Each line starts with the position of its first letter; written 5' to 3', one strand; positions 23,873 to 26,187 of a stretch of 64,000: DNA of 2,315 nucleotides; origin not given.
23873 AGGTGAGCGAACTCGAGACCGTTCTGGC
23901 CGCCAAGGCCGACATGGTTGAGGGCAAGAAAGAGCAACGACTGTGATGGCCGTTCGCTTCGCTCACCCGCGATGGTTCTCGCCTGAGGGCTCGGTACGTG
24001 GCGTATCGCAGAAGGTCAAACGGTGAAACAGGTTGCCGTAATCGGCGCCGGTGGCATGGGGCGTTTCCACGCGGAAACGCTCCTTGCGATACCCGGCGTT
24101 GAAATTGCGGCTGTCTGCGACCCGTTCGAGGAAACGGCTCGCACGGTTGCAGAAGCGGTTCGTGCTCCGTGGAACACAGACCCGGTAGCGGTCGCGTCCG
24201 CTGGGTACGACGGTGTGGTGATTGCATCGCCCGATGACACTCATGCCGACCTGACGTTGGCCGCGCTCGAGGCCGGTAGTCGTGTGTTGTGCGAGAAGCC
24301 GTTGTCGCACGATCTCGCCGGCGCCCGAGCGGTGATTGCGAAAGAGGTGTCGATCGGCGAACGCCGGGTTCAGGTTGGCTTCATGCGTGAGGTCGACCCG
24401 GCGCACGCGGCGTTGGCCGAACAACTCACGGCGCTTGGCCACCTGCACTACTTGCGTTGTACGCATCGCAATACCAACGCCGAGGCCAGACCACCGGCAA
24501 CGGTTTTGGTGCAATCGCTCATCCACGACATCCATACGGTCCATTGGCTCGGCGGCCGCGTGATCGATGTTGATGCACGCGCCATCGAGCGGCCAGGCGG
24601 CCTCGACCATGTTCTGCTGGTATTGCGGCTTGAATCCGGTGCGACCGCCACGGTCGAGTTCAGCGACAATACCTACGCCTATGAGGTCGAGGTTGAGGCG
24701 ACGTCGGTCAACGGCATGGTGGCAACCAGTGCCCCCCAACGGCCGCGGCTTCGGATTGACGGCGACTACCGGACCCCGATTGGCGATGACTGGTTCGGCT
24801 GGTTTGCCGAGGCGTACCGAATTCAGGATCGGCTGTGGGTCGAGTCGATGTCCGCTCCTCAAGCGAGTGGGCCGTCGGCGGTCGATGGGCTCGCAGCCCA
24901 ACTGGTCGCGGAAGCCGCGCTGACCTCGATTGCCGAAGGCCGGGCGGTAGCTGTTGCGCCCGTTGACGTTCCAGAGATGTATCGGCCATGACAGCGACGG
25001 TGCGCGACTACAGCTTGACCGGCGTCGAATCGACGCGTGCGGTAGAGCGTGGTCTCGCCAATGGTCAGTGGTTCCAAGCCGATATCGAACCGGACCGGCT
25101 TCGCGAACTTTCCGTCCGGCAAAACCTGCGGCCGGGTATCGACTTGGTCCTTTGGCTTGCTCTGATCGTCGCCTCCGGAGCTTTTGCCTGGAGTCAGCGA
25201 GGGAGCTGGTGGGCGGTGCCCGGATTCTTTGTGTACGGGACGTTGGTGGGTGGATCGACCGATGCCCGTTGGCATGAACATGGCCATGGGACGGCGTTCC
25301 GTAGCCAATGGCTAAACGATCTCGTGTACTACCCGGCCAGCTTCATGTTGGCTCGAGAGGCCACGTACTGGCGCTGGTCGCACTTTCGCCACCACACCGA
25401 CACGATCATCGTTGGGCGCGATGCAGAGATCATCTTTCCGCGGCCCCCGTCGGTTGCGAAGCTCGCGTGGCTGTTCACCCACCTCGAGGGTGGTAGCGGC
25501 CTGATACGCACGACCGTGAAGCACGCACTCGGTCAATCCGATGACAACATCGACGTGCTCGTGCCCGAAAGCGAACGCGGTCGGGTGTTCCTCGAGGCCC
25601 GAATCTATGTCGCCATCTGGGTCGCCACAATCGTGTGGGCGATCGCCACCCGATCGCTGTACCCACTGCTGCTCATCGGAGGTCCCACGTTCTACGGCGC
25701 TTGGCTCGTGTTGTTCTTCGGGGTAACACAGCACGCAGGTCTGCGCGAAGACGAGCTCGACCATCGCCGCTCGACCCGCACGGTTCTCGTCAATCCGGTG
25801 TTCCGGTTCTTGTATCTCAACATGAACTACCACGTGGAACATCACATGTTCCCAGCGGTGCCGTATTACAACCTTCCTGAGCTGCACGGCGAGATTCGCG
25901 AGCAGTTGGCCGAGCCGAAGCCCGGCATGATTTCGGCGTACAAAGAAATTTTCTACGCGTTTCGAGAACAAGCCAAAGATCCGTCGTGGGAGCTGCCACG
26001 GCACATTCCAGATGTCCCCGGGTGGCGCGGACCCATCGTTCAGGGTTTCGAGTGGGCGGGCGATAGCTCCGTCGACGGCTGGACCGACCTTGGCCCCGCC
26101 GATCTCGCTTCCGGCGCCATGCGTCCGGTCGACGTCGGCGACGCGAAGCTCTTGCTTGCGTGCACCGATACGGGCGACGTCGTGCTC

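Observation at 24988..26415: Desaturase/XylM-type di-iron oxygenase fused to a Rieske ferredoxin, translationally locked into the inositol operon (MocD-MocE-like fusion)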

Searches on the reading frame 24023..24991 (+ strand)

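Call 3: search_protein_families(library=pfam, proteins=[window:24023-24991:+], max_evalue=0.001)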
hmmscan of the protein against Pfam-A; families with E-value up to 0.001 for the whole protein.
window:24023-24991:+ (322 aa): 3 families
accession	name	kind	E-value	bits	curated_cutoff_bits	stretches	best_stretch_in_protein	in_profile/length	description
PF01408.29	GFO_IDH_MocA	-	5.2e-22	79.2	24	1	3-120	2-120/120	Oxidoreductase family, NAD-binding Rossmann fold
PF22725.1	GFO_IDH_MocA_C3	-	3.6e-08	33.9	27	1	137-227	12-117/124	GFO/IDH/MocA C-terminal domain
PF02894.22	GFO_IDH_MocA_C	-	4.3e-05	23.8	22.9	1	160-311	41-218/218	Oxidoreductase family, C-terminal alpha/beta domain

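Call 4: search_protein_families(library=ncbifam, proteins=[window:24023-24991:+], max_evalue=0.001)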
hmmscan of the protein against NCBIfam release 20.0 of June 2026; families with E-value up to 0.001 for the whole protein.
window:24023-24991:+ (322 aa): 7 families
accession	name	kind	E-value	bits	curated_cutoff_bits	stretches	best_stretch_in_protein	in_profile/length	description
TIGR04380.1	myo_inos_iolG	equivalog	7.2e-47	159.9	355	1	3-309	3-329/330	inositol 2-dehydrogenase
NF052679.1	InsChiInosDhIolG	equivalog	5.8e-42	143.9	540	1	3-321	4-337/343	bifunctional inositol 2-dehydrogenase/D-chiro-inositol 1-dehydrogenase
NF040723.1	UDP-GlcNAcDh_Arch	equivalog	7.1e-22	78.3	450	1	3-231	2-233/302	UDP-N-acetylglucosamine 3-dehydrogenase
NF052479.1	LevoglcsnDh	equivalog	1e-10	40.9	650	1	3-182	5-196/386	levoglucosan dehydrogenase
NF008607.0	PRK11579.1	subfamily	4.9e-09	35.6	330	1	4-144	7-148/346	oxidoreductase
NF058561.1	BT_2158_fam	equivalog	1.3e-07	30.6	750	1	4-104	38-139/487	glycoside 3-dehydrogenase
NF041392.1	XylDh_Gfo6_Halo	equivalog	1.4e-06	27.4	350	1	57-127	78-147/350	D-xylose 1-dehydrogenase Gfo6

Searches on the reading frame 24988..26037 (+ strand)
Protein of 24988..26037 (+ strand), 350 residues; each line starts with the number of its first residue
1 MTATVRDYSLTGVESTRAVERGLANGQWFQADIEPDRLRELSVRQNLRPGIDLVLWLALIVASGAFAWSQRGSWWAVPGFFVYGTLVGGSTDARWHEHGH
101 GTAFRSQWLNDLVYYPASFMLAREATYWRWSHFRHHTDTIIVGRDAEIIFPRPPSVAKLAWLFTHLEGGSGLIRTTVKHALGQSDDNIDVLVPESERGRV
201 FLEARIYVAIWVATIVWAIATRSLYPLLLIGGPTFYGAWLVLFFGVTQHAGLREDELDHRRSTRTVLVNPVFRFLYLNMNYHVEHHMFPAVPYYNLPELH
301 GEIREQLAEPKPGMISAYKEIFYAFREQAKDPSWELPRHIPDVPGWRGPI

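Call 21: search_protein_representatives(protein=window:24988-26037:+)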
Query: 350 residues. Proteins with E-value up to 0.001 (for the whole library): 3367; up to 1e-10: 1219; up to 1e-30: 234. The best 150 are listed.
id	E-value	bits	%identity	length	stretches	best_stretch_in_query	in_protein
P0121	6.2e-108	377.6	50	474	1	7-342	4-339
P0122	1.3e-101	356.7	54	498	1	5-344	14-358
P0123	4.3e-100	351.8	49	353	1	4-342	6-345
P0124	8.1e-100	350.9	49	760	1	5-342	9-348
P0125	4.7e-96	338.5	57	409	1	52-322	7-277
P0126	4.7e-95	335.2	46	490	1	4-341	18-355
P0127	5.4e-94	331.7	60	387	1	87-341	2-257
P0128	2.6e-91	322.9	43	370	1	6-343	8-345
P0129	1.4e-88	313.9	46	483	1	6-341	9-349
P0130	2.2e-84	300.1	43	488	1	6-342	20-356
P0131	2.8e-79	283.3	43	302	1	4-297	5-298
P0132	1.2e-78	281.2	41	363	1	6-342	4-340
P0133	6.3e-76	272.3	40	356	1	2-339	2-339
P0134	3.1e-74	266.7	60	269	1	5-204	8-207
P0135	7.9e-74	265.3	49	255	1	4-252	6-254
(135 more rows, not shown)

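Call 27: search_protein_families(library=pfam, proteins=[P0124], max_evalue=0.0001)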
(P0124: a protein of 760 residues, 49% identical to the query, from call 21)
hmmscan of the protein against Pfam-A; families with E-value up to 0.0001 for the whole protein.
P0124 (760 aa): 4 families
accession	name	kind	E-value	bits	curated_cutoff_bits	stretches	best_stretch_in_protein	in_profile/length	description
PF00487.30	FA_desaturase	-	1.8e-38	133.2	29.7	1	79-322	2-251/253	Fatty acid desaturase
PF00355.32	Rieske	-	5.4e-16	58.7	20.3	1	372-459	2-88/88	Rieske [2Fe-2S] domain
PF00175.26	NAD_binding_1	-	1.3e-15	58.4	22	1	633-741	2-107/109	Oxidoreductase NAD-binding domain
PF13806.12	Rieske_2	-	2.6e-08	34.1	27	1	372-468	2-102/104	Rieske-like [2Fe-2S] domain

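Call 70: predict_structure(alignment_id=A2)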
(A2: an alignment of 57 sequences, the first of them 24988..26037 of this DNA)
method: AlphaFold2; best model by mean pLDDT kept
length: 350 residues; sequences in the alignment: 57
mean_pLDDT: 88.6   pTM: 0.85
mean pLDDT of the five models: 88.6, 88.4, 87.2, 84.3, 82.1
residues with pLDDT >= 90: 201; 70-90: 128; 50-70: 19; < 50: 2
segments of 3 or more residues with pLDDT < 50: none
pLDDT, mean of each block of 10 residues (from residue 1): 74 93 91 95 90 89 93 90 84 71 86 90 91 91 90 87 85 93 91 95 96 96 90 69 88 94 88 71 91 90 95 93 94 92 86
secondary structure, 60 per line:
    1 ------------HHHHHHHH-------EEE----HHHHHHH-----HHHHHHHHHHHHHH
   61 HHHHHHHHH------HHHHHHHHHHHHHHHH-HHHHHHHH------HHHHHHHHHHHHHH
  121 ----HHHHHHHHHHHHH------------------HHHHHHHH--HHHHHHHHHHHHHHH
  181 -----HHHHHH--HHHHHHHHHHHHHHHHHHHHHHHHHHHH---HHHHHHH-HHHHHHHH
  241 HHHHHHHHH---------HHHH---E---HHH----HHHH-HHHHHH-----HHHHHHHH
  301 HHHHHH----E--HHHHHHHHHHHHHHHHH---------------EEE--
elements in order: H13-20 E28-30 H35-41 H47-69 H76-91 H93-100 H107-120 H125-137 H156-163 H166-180 H186-191 H194-221 H225-231 H233-249 H259-262 H277-280 H282-287 H293-306 H314-330 E346-348

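Call 73: fold_search(model_id=the predicted structure, library=pdb)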
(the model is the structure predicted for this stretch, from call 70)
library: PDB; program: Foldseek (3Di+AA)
matches with E <= 10: 136; with E <= 0.001: 2
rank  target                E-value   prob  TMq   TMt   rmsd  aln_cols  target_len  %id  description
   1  8xks_K                2.4e-07  1.00  0.60  0.57   7.8       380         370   15  The cryo-EM structure of Orf2971-FtsHi motor complex (released 2024-12-04)
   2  8xqw_M                3.0e-07  1.00  0.61  0.55  10.3       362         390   15  Cryo-EM structure of the Ycf2-FtsHi motor complex from Chlamydomonas reinhardtii in AMPPNP bound state (released 2024-09-11)
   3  8sbb_A                2.0e-03  1.00  0.47  0.44   6.9       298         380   17  Cryo-EM structure of FtAlkB (released 2023-04-26)
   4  8f6t                  7.9e-03  0.99  0.38  0.32  13.2       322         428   15  Cryo-EM structure of alkane 1-monooxygenase AlkB-AlkG complex from Fontimonas thermophila (released 2023-04-05)
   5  4zyo                  3.3e-02  0.89  0.33  0.37  12.2       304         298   12  Crystal Structure of Human Integral Membrane Stearoyl-CoA Desaturase with Substrate (released 2015-06-17)
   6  4kjs_B                5.2e-01  0.12  0.19  0.20  18.0       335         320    9  Structure of native YfkE (released 2013-06-26)
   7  6iv3_A                6.1e-01  0.07  0.14  0.16  23.6       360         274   11  Crystal structure of a bacterial Bestrophin homolog from Klebsiella pneumoniae with a mutation W252A (released 2019-11-13)
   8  4kjr_B                6.7e-01  0.08  0.17  0.18  17.6       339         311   10  Crystal structure of selenium substituted Ca2+/H+ antiporter proteinYfkE (released 2013-07-03)
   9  6ivl_C                9.0e-01  0.03  0.10  0.12  27.6       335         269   10  Crystal structure of a membrane protein L259A (released 2019-11-06)
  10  4kjr_A                1.0e+00  0.10  0.21  0.22  18.2       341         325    9  Crystal structure of selenium substituted Ca2+/H+ antiporter proteinYfkE (released 2013-07-03)
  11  4kjs_A                1.1e+00  0.08  0.19  0.20  17.8       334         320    9  Structure of native YfkE (released 2013-06-26)
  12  6iv1_C                1.2e+00  0.03  0.13  0.15  28.2       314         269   10  Crystal structure of a bacterial Bestrophin homolog from Klebsiella pneumoniae with a mutation I180T (released 2019-11-13)
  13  4wd7_B                1.2e+00  0.02  0.10  0.12  23.6       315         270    8  Crystal structure of a bacterial Bestrophin homolog from Klebsiella pneumoniae by Zn-SAD phasing (released 2014-10-01)
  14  6iv2_D                1.3e+00  0.02  0.10  0.12  26.1       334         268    9  Crystal structure of a bacterial Bestrophin homolog from Klebsiella pneumoniae with a mutation Y211A (released 2019-11-13)
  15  6ivk_B                1.3e+00  0.02  0.10  0.12  24.4       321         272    9  Crystal structure of a membrane protein G175A (released 2019-11-06)
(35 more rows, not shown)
